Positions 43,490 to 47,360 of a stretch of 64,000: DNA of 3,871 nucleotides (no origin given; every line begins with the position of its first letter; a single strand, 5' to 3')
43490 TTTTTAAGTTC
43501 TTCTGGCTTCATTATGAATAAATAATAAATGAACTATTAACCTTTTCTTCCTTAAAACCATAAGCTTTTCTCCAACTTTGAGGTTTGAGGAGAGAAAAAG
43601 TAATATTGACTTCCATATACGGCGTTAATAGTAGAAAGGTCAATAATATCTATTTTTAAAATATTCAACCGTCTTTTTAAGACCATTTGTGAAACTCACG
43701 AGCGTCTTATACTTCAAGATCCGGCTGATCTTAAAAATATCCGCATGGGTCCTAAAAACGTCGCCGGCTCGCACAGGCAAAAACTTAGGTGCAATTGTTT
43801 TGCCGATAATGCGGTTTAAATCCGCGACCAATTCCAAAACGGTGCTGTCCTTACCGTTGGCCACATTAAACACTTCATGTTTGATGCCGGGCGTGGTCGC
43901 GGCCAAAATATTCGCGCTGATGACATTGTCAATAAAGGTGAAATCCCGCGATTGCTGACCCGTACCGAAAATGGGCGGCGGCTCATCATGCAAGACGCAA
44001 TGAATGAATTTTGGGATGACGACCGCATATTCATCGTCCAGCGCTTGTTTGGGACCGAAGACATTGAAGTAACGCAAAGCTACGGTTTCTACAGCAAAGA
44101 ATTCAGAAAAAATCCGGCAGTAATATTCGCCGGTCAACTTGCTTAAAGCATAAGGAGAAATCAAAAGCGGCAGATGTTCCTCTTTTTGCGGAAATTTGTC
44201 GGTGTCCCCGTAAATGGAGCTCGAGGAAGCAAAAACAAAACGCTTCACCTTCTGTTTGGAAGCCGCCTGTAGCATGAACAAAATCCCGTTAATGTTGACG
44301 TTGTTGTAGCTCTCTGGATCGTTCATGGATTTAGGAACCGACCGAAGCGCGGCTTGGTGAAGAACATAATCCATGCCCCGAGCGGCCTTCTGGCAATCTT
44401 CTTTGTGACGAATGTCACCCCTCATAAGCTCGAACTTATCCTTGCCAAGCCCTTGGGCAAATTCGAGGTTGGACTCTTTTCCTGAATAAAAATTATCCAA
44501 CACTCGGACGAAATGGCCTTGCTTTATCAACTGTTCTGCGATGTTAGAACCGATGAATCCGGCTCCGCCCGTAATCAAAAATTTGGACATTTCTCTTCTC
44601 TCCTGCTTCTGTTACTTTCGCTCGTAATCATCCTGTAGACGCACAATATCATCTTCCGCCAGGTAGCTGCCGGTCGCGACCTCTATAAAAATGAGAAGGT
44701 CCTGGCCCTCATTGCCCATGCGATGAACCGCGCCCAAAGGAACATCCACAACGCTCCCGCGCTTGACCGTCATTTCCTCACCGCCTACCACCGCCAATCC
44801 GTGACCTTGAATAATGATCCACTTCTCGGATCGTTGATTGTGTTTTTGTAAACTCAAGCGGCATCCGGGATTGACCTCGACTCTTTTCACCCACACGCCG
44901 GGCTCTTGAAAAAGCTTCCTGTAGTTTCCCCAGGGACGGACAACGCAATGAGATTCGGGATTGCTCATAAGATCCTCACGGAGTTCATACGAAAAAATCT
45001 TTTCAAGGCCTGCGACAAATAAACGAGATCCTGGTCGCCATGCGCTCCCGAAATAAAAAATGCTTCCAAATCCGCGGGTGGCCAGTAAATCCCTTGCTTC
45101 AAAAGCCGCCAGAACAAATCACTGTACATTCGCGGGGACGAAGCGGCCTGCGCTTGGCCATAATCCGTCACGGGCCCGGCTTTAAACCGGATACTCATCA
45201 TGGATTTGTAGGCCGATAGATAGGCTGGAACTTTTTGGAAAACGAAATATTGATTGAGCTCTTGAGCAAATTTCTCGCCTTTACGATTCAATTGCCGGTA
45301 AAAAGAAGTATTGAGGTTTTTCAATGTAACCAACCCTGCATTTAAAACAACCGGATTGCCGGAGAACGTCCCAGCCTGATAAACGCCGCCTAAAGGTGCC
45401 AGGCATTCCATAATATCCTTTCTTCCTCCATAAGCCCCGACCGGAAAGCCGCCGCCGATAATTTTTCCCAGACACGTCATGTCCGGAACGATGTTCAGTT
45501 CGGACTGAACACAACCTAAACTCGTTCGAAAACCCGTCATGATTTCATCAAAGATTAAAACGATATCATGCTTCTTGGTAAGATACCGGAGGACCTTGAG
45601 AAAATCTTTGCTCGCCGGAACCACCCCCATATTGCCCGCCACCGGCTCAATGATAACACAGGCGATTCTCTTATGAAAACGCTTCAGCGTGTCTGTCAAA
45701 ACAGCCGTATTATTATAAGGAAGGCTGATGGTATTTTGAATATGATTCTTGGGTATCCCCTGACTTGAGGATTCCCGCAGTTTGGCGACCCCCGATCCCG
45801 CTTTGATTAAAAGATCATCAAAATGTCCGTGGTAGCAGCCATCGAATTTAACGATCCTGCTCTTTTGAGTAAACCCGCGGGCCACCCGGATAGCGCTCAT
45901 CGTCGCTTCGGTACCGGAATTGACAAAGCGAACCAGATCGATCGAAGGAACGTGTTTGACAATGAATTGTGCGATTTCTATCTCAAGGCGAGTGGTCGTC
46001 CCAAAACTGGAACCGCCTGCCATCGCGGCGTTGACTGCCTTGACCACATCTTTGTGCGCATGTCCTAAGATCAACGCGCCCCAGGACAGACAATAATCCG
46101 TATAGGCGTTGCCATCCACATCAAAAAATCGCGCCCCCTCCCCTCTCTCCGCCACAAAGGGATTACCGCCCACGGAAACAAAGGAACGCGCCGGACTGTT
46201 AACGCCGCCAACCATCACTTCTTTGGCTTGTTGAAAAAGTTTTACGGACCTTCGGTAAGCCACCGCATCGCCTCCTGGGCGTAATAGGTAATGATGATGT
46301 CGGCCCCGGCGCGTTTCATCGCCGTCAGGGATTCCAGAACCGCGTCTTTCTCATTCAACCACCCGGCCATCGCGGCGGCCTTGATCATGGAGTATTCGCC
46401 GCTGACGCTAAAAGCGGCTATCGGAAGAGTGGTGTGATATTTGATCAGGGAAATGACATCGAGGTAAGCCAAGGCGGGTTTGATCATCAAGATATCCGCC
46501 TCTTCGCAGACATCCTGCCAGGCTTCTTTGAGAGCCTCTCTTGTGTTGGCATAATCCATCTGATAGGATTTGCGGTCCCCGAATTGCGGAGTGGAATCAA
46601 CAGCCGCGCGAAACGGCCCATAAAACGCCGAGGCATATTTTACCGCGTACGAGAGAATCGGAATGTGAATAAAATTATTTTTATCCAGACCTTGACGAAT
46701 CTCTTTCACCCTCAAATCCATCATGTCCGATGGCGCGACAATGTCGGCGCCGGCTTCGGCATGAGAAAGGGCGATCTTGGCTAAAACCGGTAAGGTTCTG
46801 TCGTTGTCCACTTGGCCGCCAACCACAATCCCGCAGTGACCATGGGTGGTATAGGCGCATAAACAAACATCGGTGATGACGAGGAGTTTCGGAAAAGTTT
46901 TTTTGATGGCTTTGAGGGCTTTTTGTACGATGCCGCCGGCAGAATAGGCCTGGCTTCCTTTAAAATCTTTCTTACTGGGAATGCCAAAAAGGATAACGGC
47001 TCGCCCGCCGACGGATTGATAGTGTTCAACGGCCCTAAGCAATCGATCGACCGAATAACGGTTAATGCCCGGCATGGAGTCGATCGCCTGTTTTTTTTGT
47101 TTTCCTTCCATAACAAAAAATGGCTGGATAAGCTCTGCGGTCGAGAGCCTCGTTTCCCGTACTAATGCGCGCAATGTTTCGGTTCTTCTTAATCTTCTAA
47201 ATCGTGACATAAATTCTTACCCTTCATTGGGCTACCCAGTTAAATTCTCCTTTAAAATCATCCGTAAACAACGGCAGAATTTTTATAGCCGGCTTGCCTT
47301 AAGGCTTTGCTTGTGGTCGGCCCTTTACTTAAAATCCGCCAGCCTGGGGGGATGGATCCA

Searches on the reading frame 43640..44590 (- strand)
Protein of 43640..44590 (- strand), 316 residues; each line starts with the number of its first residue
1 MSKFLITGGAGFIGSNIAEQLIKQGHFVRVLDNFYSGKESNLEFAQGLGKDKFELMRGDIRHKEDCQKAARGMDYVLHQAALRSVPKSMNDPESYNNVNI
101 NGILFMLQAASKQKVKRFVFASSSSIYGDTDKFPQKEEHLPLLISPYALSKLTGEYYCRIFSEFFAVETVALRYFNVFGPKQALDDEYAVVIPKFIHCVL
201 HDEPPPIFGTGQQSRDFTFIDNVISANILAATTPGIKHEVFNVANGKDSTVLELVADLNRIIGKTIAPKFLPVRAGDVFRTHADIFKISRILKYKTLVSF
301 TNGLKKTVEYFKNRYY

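Call 12: search_protein_families(library=pfam, proteins=[window:43640-44590:-])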
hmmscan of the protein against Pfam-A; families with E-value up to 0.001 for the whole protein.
window:43640-44590:- (316 aa): 10 families
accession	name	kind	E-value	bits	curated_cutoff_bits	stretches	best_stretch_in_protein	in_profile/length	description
PF01370.27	Epimerase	-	1.3e-55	188.9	20.9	1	5-244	2-240/240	NAD dependent epimerase/dehydratase family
PF16363.11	GDP_Man_Dehyd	-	4.8e-48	164.8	27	1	5-307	1-332/332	GDP-mannose 4,6 dehydratase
PF01073.25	3Beta_HSD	-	5.8e-27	94.9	22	1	5-232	1-230/280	3-beta hydroxysteroid dehydrogenase/isomerase family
PF02719.21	Polysacc_synt_2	-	1.7e-16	60.7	20.2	1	5-273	2-263/293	Polysaccharide biosynthesis protein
PF13460.12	NAD_binding_10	-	6.3e-09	36.4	27.2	1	8-137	1-113/184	NAD(P)H-binding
PF07993.18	NAD_binding_4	-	6.7e-09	35.7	20.1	1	6-225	1-256/258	Male sterility protein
PF04321.23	RmlD_sub_bind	-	8.6e-08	32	27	1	3-159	2-137/287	RmlD substrate binding domain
PF05368.20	NmrA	-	8.7e-07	29.3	27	1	3-130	4-114/298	NmrA-like family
PF00106.31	adh_short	-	3.7e-06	27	26.6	1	5-113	4-122/195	short chain dehydrogenase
PF08659.16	KR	-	0.00087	19.7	22.6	0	4-125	3-138/180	KR domain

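Call 78: find_homologous_proteins(query=window:43640-44590:-, max_evalue=1e-80)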
Query window:43640-44590:- (316 aa): 4895 proteins with E <= 1e-80 among 8000 candidates; the best 120 are listed.
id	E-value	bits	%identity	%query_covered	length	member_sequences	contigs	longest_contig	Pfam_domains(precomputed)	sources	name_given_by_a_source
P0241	3.4e-209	711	100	100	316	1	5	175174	PF04321.24,PF16363.12,PF02719.22,PF05368.20,PF01073.26,PF07993.19,PF13460.13,PF00106.32,PF01370.28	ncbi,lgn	-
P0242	1.6e-173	594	83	100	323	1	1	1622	PF04321.24,PF16363.12,PF02719.22,PF05368.20,PF01073.26,PF07993.19,PF13460.13,PF00106.32,PF01370.28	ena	-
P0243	2.5e-173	594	83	100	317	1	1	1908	PF04321.24,PF16363.12,PF02719.22,PF05368.20,PF01073.26,PF07993.19,PF13460.13,PF00106.32,PF01370.28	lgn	-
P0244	4.0e-172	590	82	100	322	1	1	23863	PF04321.24,PF16363.12,PF02719.22,PF05368.20,PF01073.26,PF07993.19,PF13460.13,PF00106.32,PF01370.28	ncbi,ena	-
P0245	1.1e-171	588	82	100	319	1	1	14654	PF04321.24,PF16363.12,PF02719.22,PF05368.20,PF01073.26,PF07993.19,PF13460.13,PF00106.32,PF01370.28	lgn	-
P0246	1.9e-170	584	82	100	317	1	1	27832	PF04321.24,PF16363.12,PF02719.22,PF05368.20,PF01073.26,PF07993.19,PF13460.13,PF01370.28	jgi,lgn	-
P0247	2.0e-170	584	80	100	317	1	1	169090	PF04321.24,PF16363.12,PF02719.22,PF05368.20,PF01073.26,PF07993.19,PF13460.13,PF01370.28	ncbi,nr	ncbi:MAG: SDR family oxidoreductase [Candidatus Omnitrophica bacterium]|nr:SDR family oxidoreductase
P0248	2.2e-170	584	82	100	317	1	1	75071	PF08659.17,PF04321.24,PF16363.12,PF02719.22,PF05368.20,PF01073.26,PF07993.19,PF13460.13,PF00106.32,PF01370.28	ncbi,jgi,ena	-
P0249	4.7e-170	583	82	99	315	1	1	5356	PF04321.24,PF16363.12,PF02719.22,PF05368.20,PF01073.26,PF07993.19,PF13460.13,PF01370.28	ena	-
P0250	7.1e-170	582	82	99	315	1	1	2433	PF08659.17,PF04321.24,PF16363.12,PF02719.22,PF05368.20,PF01073.26,PF07993.19,PF13460.13,PF00106.32,PF01370.28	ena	-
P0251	9.6e-170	582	81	99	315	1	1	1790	PF16363.12,PF02719.22,PF05368.20,PF01073.26,PF13460.13,PF01370.28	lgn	-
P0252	1.6e-169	581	81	100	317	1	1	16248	PF04321.24,PF16363.12,PF02719.22,PF05368.20,PF01073.26,PF07993.19,PF13460.13,PF01370.28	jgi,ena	-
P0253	1.7e-169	581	81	100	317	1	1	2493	PF04321.24,PF16363.12,PF02719.22,PF05368.20,PF01073.26,PF07993.19,PF13460.13,PF01370.28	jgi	jgi:nucleoside-diphosphate-sugar epimerase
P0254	1.7e-169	581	81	100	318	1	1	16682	PF08659.17,PF04321.24,PF16363.12,PF02719.22,PF05368.20,PF01073.26,PF07993.19,PF13460.13,PF00106.32,PF01370.28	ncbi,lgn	-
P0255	2.0e-169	581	82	100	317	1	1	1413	PF04321.24,PF16363.12,PF02719.22,PF05368.20,PF01073.26,PF07993.19,PF13460.13,PF01370.28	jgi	jgi:nucleoside-diphosphate-sugar epimerase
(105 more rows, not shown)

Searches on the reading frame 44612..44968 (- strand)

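Call 56: search_protein_families(library=pfam, proteins=[window:44612-44968:-])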
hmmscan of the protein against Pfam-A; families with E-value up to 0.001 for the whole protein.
window:44612-44968:- (118 aa): 3 families
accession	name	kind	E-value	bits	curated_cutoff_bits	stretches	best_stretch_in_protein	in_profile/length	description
PF01050.24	MannoseP_isomer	-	4.3e-29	101.5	23.6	1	8-113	11-116/116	Mannose-6-phosphate isomerase C-terminal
PF07883.17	Cupin_2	-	8e-10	38.7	27.2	1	29-97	2-69/70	Cupin domain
PF00190.28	Cupin_1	-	0.00086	19.3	22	0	19-99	28-115/151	Cupin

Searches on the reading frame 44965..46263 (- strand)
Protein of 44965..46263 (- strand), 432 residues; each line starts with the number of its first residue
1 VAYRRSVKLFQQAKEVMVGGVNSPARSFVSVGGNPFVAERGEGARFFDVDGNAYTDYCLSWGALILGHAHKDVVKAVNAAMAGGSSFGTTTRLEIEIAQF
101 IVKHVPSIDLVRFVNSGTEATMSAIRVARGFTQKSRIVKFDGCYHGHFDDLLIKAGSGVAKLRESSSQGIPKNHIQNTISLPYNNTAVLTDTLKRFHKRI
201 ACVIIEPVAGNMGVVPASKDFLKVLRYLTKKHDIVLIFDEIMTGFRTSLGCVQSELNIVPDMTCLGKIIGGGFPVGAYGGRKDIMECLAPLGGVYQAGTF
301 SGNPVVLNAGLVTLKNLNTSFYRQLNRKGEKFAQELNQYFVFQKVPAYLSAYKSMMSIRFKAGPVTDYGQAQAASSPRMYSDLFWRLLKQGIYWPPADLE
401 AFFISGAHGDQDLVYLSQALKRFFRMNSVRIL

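Call 12: search_protein_families(library=pfam, proteins=[window:44965-46263:-])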
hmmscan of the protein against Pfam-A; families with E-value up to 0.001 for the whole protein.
window:44965-46263:- (432 aa): 1 family
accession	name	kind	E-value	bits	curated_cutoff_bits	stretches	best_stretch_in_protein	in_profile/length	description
PF00202.27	Aminotran_3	-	6.5e-68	229.7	30.5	1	35-358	10-348/403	Aminotransferase class-III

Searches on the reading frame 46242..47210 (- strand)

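Call 12: search_protein_families(library=pfam, proteins=[window:46242-47210:-])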
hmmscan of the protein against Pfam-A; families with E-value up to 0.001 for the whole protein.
window:46242-47210:- (322 aa): 1 family
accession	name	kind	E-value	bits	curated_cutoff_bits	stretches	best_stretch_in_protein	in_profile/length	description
PF00490.27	ALAD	-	2.5e-144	480.7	24.6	1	2-317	2-317/317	Delta-aminolevulinic acid dehydratase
